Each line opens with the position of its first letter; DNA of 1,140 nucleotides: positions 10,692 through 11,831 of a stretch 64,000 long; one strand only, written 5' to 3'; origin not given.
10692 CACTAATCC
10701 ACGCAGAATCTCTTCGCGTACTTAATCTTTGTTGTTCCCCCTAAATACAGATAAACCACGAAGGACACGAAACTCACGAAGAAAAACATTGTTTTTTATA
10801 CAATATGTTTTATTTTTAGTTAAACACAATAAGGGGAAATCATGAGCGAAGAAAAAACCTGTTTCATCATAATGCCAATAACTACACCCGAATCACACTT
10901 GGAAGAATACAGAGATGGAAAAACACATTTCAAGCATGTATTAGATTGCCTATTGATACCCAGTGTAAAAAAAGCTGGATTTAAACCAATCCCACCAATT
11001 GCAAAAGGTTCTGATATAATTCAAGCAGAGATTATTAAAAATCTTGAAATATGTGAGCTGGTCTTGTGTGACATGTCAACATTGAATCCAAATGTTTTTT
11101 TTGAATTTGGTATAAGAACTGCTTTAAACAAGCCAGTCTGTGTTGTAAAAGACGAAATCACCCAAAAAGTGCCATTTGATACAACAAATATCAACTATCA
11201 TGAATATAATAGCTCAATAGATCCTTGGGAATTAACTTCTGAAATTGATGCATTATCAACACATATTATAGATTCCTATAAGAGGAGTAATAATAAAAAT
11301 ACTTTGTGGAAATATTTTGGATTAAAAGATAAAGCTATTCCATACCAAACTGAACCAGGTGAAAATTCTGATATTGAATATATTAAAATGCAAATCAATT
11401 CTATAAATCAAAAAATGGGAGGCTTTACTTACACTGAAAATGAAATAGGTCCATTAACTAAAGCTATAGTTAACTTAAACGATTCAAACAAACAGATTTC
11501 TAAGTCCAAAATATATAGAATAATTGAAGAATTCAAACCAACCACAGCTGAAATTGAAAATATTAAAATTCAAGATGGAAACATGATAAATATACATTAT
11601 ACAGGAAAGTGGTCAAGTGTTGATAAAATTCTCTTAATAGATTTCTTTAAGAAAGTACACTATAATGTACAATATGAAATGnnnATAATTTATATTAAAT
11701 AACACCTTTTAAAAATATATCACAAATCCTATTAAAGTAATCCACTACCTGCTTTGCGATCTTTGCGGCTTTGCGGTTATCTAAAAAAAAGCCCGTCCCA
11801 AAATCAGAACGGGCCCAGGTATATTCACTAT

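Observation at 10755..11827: Low-GC standalone gene with an NDT/TIR-like Rossmannoid N-glycosidase domain, flanked by short 9-bp-period repeats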

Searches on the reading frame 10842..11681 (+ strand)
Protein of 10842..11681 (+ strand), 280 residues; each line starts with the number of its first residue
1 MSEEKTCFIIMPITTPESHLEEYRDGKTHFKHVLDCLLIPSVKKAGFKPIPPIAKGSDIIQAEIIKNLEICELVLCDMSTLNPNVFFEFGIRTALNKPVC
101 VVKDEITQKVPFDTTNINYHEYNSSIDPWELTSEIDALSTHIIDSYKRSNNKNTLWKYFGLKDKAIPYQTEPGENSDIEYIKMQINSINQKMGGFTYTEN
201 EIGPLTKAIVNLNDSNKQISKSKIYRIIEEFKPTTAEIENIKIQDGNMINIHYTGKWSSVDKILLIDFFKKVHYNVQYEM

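Call 4: search_protein_families(library=pfam, proteins=[window:10842-11681:+], max_evalue=10)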
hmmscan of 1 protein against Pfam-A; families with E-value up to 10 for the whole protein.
window:10842-11681:+ (280 aa): 1 family
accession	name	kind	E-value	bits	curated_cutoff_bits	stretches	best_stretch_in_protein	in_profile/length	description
PF05014.21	Nuc_deoxyrib_tr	-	0.0099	16.4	28.8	1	52-108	44-102/117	Nucleoside 2-deoxyribosyltransferase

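Call 5: search_protein_families(library=padloc, proteins=[window:10842-11681:+], max_evalue=10)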
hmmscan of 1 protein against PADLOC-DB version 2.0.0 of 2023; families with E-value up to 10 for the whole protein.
window:10842-11681:+ (280 aa): 1 family
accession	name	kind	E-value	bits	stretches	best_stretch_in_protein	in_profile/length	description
PDLC00733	Effector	-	5.5e-06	23.4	1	20-126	253-358/388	TIR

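Call 6: search_protein_families(library=ncbifam, proteins=[window:10842-11681:+], max_evalue=10)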
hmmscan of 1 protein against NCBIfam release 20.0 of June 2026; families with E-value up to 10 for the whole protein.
window:10842-11681:+ (280 aa): 0 families

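Call 7: search_solved_structures(query=window:10842-11681:+, max_evalue=10, show_alignments=2)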
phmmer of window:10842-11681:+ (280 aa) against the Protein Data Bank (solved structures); distinct sequences matched with E-value up to 10: 0.

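Call 8: find_homologous_proteins(query=window:10842-11681:+)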
Query window:10842-11681:+ (280 aa): 1017 proteins with E <= 0.001 among 1313 candidates; the best 120 are listed.
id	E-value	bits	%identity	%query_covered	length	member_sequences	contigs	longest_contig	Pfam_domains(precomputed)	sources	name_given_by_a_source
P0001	5.3e-186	635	100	100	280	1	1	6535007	-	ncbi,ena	-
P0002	3.5e-85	304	56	90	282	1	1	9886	-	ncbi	-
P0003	4.1e-85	304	56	91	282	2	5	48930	-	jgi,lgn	-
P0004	5.0e-84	300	65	71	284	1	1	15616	-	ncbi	-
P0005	2.8e-83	298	55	91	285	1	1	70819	-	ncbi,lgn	ncbi:MAG: hypothetical protein WCE90_09095 [Candidatus Zixiibacteriota bacterium]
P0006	3.0e-83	298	66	69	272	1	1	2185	-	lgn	-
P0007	7.3e-83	296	53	95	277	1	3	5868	-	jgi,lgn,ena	-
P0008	8.5e-83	296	53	93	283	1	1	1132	-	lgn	-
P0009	1.5e-82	295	53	99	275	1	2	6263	-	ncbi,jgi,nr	ncbi:MAG: hypothetical protein HQ580_10425 [Planctomycetes bacterium]|nr:hypothetical protein [Planc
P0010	2.2e-82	295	53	93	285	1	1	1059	-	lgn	-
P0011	7.7e-82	293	49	99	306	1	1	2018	-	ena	-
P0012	8.5e-82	293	50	94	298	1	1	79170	-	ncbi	ncbi:hypothetical protein ACFLYQ_02775 [Chloroflexota bacterium]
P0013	1.0e-81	293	51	96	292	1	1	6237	-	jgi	jgi:hypothetical protein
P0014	1.2e-81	292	52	95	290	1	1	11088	-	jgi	jgi:hypothetical protein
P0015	1.2e-81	292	53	99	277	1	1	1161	-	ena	-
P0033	4.6e-80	287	57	83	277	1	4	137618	-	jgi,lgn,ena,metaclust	metaclust:\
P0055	3.9e-78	281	62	70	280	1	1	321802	-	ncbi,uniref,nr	ncbi:hypothetical protein FGF66_01325 [Chlorobaculum thiosulfatiphilum]|uniref:Nucleoside 2-deoxyrib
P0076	8.7e-77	276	64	68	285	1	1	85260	-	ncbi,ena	-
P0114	3.6e-74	268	48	98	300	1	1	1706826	-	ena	-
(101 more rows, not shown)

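Call 11: find_encoding_contigs(protein=P0055, flank=10000, max_places=2)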
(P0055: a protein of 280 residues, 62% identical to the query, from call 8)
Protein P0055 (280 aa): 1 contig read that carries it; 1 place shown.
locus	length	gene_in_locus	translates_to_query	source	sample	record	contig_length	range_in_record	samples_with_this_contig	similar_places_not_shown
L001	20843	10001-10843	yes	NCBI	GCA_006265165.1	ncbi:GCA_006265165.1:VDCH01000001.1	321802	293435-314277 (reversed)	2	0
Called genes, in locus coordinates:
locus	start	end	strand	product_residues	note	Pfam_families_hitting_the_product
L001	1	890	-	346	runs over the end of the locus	PF02547:Queuosine_synth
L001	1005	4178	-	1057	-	PF00702:Hydrolase, PF13419:HAD_2, PF03636:Glyco_hydro_65N, PF03632:Glyco_hydro_65m, PF03633:Glyco_hydro_65C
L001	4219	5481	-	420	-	PF18572:T6PP_N, PF21141:T6PP_C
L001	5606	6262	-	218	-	PF02223:Thymidylate_kin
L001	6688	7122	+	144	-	-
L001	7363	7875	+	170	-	PF13801:Metal_resist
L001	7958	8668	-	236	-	PF00106:adh_short, PF08659:KR, PF23441:SDR (weak), PF13561:adh_short_C2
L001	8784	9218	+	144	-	PF20432:Xre-like-HTH, PF09722:Xre_MbcA_ParS_C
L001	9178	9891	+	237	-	PF08808:RES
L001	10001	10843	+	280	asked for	-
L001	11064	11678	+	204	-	PF09195:Endonuc-BglII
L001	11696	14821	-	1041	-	PF00989:PAS (weak), PF08448:PAS_4, PF08447:PAS_3, PF08448:PAS_4 (weak), PF08447:PAS_3, PF00512:HisKA, PF02518:HATPase_c, PF00072:Response_reg, +4 more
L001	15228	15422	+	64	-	-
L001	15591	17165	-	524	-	PF00989:PAS, PF13426:PAS_9, PF00512:HisKA, PF02518:HATPase_c, PF00072:Response_reg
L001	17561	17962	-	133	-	-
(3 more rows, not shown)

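Call 12: find_encoding_contigs(protein=P0033, flank=10000, max_places=2)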
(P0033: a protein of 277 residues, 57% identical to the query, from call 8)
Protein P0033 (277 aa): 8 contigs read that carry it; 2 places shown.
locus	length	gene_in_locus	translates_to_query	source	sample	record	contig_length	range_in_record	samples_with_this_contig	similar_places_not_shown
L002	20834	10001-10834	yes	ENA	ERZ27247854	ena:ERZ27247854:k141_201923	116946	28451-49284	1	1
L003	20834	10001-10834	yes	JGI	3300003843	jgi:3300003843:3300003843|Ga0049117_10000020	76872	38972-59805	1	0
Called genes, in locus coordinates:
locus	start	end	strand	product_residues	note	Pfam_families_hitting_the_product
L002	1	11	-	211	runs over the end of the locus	PF02163:Peptidase_M50 (weak)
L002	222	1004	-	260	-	PF00106:adh_short, PF08659:KR (weak), PF13561:adh_short_C2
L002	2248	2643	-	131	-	PF01850:PIN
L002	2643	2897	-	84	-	PF07704:PSK_trans_fac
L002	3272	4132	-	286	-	PF00892:EamA, PF03151:TPT (faint), PF00892:EamA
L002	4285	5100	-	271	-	PF02596:DUF169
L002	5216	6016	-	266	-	PF04060:FeS, PF12654:DUF3786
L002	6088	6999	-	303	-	PF02730:AFOR_N, PF01314:AFOR_C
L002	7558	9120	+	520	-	PF00158:Sigma54_activat, PF14532:Sigma54_activ_2, PF07728:AAA_5, PF25601:AAA_lid_14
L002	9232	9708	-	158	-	PF00682:HMGL-like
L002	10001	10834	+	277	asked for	-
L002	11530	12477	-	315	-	PF00682:HMGL-like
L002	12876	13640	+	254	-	PF00005:ABC_tran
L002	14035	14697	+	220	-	PF00440:TetR_N, PF08359:TetR_C_4, PF17932:TetR_C_24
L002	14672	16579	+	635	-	PF02653:BPD_transp_2, PF00005:ABC_tran, PF12399:BCA_ABC_TP_C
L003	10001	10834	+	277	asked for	-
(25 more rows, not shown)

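Call 14: find_encoding_contigs(protein=P0001, flank=10000, max_places=2)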
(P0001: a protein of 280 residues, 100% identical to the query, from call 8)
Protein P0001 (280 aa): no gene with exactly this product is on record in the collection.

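Call 23: find_related_loci(query=A2, collection=genome_contigs, flank=10000)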
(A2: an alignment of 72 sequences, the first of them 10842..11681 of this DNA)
Query A2 (280 aa) in genome_contigs; peptide patterns used: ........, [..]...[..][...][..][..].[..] (x = any residue, [..] = any of these).
102 stretches matched a pattern; 78 encode a relative of the query (tblastn E <= 1e-3); 78 distinct loci.
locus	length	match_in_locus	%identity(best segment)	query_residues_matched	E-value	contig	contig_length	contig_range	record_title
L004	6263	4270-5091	53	1-278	3e-90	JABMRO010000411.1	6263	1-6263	MAG: Planctomycetota bacterium isolate bin.397 k141_3607587, whole genome shotgun sequence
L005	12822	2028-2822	53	1-269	3e-89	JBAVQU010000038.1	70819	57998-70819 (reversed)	MAG: Candidatus Zixiibacteriota bacterium isolate MFD02350_ilm_asm_bin5 k127_108386, whole genome shotgun sequence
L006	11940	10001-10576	64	1-192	7e-87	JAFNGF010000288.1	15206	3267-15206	MAG: Planctomycetota bacterium isolate bin_34 PROKKA_contig000288, whole genome shotgun sequence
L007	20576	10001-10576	66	1-192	2e-86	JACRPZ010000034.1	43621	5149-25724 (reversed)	MAG: Nitrospirae bacterium isolate NC_groundwater_2000_Pr3_S-0.65um_44_7 SR2-18-Sp65_coassembly_scaffold_158831, whole g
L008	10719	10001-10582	61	3-196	1e-84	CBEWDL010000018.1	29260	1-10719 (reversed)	MAG TPA_asm: uncultured bacterium isolate SRR12059192_binner23_Refined_3 genome assembly, contig: ERZ26875191.20, whole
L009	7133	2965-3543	64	1-193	3e-84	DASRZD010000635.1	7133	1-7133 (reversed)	MAG TPA_asm: Armatimonadota bacterium isolate SMAG_U14142 k141_675376, whole genome shotgun sequence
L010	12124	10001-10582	63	1-194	9e-83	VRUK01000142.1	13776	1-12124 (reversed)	MAG: Planctomycetota bacterium isolate MohnsGC08_bin89 NODE_151_length_13776_cov_55.646325, whole genome shotgun sequenc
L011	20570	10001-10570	64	4-193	3e-82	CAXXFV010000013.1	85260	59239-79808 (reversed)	MAG: bacterium isolate e055f79f-11b1-469d-a678-3d38a7c05fec genome assembly, contig: contig_13, whole genome shotgun seq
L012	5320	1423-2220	49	1-273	5e-82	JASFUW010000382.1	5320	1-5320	MAG: Phycisphaerae bacterium isolate D1105M12metaG_Bin_242 D1105M12metaG_FD_scaffold_2616_c1, whole genome shotgun seque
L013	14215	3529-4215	54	1-235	7e-82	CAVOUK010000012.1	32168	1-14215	MAG: Thermodesulfovibrionia bacterium isolate MFD10007.bin.2.208 genome assembly, contig: contig_64193, whole genome sho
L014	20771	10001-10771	47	3-266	8e-81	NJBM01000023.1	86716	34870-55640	MAG: Planctomycetes bacterium B3_Pla 141, whole genome shotgun sequence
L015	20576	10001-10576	59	1-192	7e-80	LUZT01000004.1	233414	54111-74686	MAG: Chlorobiales bacterium Clorobi_01 Chlorobi_01_contig_259, whole genome shotgun sequence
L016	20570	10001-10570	61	3-192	2e-79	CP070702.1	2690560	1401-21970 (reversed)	MAG: Candidatus Eiseniibacteriota bacterium isolate bin56 chromosome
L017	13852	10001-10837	46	1-279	4e-79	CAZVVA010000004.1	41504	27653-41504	MAG TPA_asm: uncultured Candidatus Sumerlaeota bacterium isolate SRP068000_co3_541 genome assembly, contig: NODE_426_len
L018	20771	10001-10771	47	6-271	2e-78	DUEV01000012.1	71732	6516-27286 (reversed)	MAG TPA_asm: Dehalococcoidia bacterium isolate W156 Contig12, whole genome shotgun sequence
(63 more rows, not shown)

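Call 24: predict_structure(alignment_id=A2)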
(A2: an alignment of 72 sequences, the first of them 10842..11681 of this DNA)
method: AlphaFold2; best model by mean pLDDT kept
length: 280 residues; sequences in the alignment: 72
mean_pLDDT: 80.9   pTM: 0.58
mean pLDDT of the five models: 80.9, 80.0, 79.4, 78.9, 78.8
residues with pLDDT >= 90: 136; 70-90: 77; 50-70: 37; < 50: 30
segments of 3 or more residues with pLDDT < 50: 165-172, 194-203, 205-214
pLDDT, mean of each block of 10 residues (from residue 1): 88 89 93 96 97 66 81 93 75 84 90 77 91 97 95 81 47 58 69 49 46 57 91 96 88 96 92 82
secondary structure, 60 per line:
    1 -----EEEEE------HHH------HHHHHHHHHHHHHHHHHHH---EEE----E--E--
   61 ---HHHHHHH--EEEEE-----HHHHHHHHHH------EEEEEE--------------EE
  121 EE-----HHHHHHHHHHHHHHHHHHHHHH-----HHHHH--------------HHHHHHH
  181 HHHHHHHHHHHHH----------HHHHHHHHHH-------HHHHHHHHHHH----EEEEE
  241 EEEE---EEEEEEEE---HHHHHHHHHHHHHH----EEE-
elements in order: E6-10 H26-44 E48-50 H64-70 E73-77 H83-92 E99-104 E119-122 H128-149 H155-159 H174-193 H204-213 H221-231 E236-244 E248-255 H259-272 E277-279

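Call 30: fold_search(model_id=the predicted structure, library=pdb)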
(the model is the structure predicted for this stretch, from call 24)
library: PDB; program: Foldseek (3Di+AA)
matches with E <= 10: 1455; with E <= 0.001: 2
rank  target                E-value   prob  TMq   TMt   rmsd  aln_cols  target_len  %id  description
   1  8pqr_D                5.8e-04  1.00  0.31  0.53   6.2       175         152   14  Nucleoside 2'deoxyribosyltransferase from Chroococcidiopsis thermalis PCC 7203 WT bound to DAD_Immucillin-H (released 2024-02-21)
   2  9emw_D                8.0e-04  1.00  0.28  0.49  10.4       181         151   14  Nucleoside 2'deoxyribosyltransferase from Chroococcidiopsis thermalis PCC 7203 Y7F Mutant bound to ImmH-Forodesine (released 2025-05-14)
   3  8qc0_A                1.1e-03  1.00  0.32  0.54   5.8       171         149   13  Nucleoside 2'deoxyribosyltransferase from Chroococcidiopsis thermalis PCC 7203 WT ribosylated (released 2024-02-21)
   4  8pqq_D                1.1e-03  1.00  0.30  0.50   6.4       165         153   14  Nucleoside 2'deoxyribosyltransferase from Chroococcidiopsis thermalis PCC 7203 E88Q Mutant bound to Clofarabine (released 2024-02-21)
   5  9emx_C                1.3e-03  0.99  0.29  0.49  10.3       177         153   17  Nucleoside 2'deoxyribosyltransferase from Chroococcidiopsis thermalis PCC 7203 Double Mutant Y7F A9S bound to Cordycep (released 2025-05-07)
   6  8pqt_A                1.5e-03  0.98  0.27  0.45  10.2       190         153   15  Nucleoside 2'deoxyribosyltransferase from Chroococcidiopsis thermalis PCC 7203 WT bound to Bis-Tris (released 2024-02-21)
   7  7dfv_B                1.6e-03  0.63  0.21  0.13  19.6       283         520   11  Cryo-EM structure of plant NLR RPP1 tetramer core part (released 2020-12-16)
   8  4ohb                  2.4e-03  1.00  0.34  0.55   5.0       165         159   12  Crystal structure of MilB E103A in complex with 5-hydroxymethylcytidine 5'-monophosphate (hmCMP) from Streptomyces rimof (released 2014-06-25)
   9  8pqs_D                2.5e-03  0.99  0.29  0.50   8.3       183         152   13  Nucleoside 2'deoxyribosyltransferase from Chroococcidiopsis thermalis PCC 7203 E88A Mutant (released 2024-02-21)
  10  8pqr_A                2.5e-03  0.99  0.29  0.49   9.9       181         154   14  Nucleoside 2'deoxyribosyltransferase from Chroococcidiopsis thermalis PCC 7203 WT bound to DAD_Immucillin-H (released 2024-02-21)
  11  8pqp_A                2.7e-03  0.99  0.30  0.51   8.8       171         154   15  Nucleoside 2'deoxyribosyltransferase from Chroococcidiopsis thermalis PCC 7203 D62N Mutant bound to ImmH-Forodesine (released 2024-02-21)
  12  7un8_A                2.7e-03  0.99  0.28  0.27   5.2       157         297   16  SfSTING with c-di-GMP single fiber (released 2022-07-27)
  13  9bs0_W                3.2e-03  0.63  0.22  0.16  15.8       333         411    8  YphC-treated 45SYphC particle. Class 5 (released 2024-12-25)
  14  8pqs_A                3.7e-03  0.99  0.30  0.52   7.6       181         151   13  Nucleoside 2'deoxyribosyltransferase from Chroococcidiopsis thermalis PCC 7203 E88A Mutant (released 2024-02-21)
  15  8pqq_A                4.2e-03  0.99  0.30  0.50   8.4       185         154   13  Nucleoside 2'deoxyribosyltransferase from Chroococcidiopsis thermalis PCC 7203 E88Q Mutant bound to Clofarabine (released 2024-02-21)
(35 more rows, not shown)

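Call 31: search_solved_structures(query=A2, max_evalue=10, show_alignments=3)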
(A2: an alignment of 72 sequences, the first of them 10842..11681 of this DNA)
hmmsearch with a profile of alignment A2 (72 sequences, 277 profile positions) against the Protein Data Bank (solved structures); distinct sequences matched with E-value up to 10: 43.
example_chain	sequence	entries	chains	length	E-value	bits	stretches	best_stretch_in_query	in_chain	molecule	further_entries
7eld_A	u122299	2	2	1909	0.008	18.9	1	92-165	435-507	Endoribonuclease Dicer homolog 1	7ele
5aek_A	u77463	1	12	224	0.16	14.7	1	31-65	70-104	SENTRIN-SPECIFIC PROTEASE 2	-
2io0_A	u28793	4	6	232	0.17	14.5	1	31-65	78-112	Sentrin-specific protease 2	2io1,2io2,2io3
3zo5_A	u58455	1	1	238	0.18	14.4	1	31-65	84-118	SENTRIN-SPECIFIC PROTEASE 2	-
1tgz_A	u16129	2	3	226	0.26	13.9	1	31-65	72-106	Sentrin-specific protease 2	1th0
2klh_A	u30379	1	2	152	0.62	12.7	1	42-100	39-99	c-Myc-responsive protein Rcl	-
9rld_L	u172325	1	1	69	0.76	12.4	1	174-226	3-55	Major outer membrane lipoprotein Lpp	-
1kfm_A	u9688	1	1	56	0.91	12.2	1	174-224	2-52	MAJOR OUTER MEMBRANE LIPOPROTEIN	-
1kfn_A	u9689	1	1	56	0.93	12.1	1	174-224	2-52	MAJOR OUTER MEMBRANE LIPOPROTEIN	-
4fyh_A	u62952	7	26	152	1.3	11.7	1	42-100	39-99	Deoxyribonucleoside 5'-monophosphate N-glycosidase | 2'-deoxynucleoside 5'-phosphate N-hydrolase 1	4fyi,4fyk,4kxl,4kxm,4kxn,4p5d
9d2f_P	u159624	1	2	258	1.4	11.6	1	159-225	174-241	Axonemal dynein light intermediate polypeptide 1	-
1eq7_A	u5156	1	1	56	1.4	11.5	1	174-224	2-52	OUTER MEMBRANE LIPOPROTEIN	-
8riw_E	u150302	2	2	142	1.4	11.5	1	134-225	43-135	Stathmin-4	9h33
5oi7_A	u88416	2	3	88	1.4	11.5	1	171-233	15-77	Centrosomal protein of 85 kDa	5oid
8j07_e0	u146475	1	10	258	1.6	11.4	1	159-225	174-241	Axonemal dynein light intermediate polypeptide 1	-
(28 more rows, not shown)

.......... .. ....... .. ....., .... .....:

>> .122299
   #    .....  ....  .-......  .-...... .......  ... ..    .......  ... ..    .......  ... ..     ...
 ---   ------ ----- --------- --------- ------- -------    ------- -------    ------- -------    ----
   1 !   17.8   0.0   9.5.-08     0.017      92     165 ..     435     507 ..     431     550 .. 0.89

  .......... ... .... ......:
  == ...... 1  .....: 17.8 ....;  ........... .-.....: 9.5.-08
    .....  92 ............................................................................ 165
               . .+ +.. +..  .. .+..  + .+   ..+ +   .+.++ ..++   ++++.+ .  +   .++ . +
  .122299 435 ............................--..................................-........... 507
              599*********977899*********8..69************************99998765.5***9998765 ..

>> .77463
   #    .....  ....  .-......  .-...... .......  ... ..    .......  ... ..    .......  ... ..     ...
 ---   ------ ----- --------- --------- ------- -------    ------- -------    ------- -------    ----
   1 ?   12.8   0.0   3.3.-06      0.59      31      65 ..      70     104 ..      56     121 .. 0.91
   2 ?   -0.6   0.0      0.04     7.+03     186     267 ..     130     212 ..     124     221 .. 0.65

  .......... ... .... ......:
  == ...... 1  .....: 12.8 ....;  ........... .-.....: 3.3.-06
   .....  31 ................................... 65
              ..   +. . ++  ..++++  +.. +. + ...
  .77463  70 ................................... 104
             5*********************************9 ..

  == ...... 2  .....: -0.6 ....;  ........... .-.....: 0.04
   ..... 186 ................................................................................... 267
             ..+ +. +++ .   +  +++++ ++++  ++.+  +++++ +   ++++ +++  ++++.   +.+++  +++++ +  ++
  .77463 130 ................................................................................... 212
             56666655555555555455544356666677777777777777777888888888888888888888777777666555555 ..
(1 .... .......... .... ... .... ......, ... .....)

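Call 33: list_cluster_members(proteins=[P0001])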
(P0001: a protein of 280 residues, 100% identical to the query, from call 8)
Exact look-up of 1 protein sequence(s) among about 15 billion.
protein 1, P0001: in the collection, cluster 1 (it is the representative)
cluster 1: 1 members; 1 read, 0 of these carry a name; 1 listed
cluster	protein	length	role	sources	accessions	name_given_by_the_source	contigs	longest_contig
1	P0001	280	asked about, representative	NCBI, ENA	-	-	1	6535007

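Call 49: search_protein_families(library=pfam, alignment_id=A4, max_evalue=0.00001)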
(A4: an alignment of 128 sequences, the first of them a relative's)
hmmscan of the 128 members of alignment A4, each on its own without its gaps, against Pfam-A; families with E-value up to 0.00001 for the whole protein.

A. member 1, L004:3516-4256:+ (247 aa): 0 families

B. families by the number of members that match (of 128 scanned): 113 families (the first 25 are shown)
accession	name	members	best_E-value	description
PF13561.12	adh_short_C2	2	7.1e-81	Enoyl-(Acyl carrier protein) reductase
PF00106.31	adh_short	2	2.4e-47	short chain dehydrogenase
PF08808.17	RES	2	5.7e-32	RES domain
PF01314.23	AFOR_C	1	2.5e-120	Aldehyde ferredoxin oxidoreductase, domains 2 & 3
PF13292.11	DXP_synthase_N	1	1.6e-99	1-deoxy-D-xylulose-5-phosphate synthase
PF02645.21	DegV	1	7.5e-87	Uncharacterised protein, DegV family COG1307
PF02781.21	G6PD_C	1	2.3e-85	Glucose-6-phosphate dehydrogenase, C-terminal domain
PF00361.26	Proton_antipo_M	1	8.5e-84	NADH:quinone oxidoreductase/Mrp antiporter, TM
PF01078.27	Mg_chelatase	1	5.1e-83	Magnesium chelatase, subunit ChlI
PF01207.24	Dus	1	3.9e-79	Dihydrouridine synthase (Dus)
PF02730.20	AFOR_N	1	3.3e-78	Aldehyde ferredoxin oxidoreductase, N-terminal domain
PF03190.21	Thioredox_DsbH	1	2.7e-77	Protein of unknown function, DUF255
PF06267.17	DUF1028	1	2.8e-75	Family of unknown function (DUF1028)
PF00141.28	peroxidase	1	4.4e-69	Peroxidase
PF01227.27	GTP_cyclohydroI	1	2.4e-67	GTP cyclohydrolase I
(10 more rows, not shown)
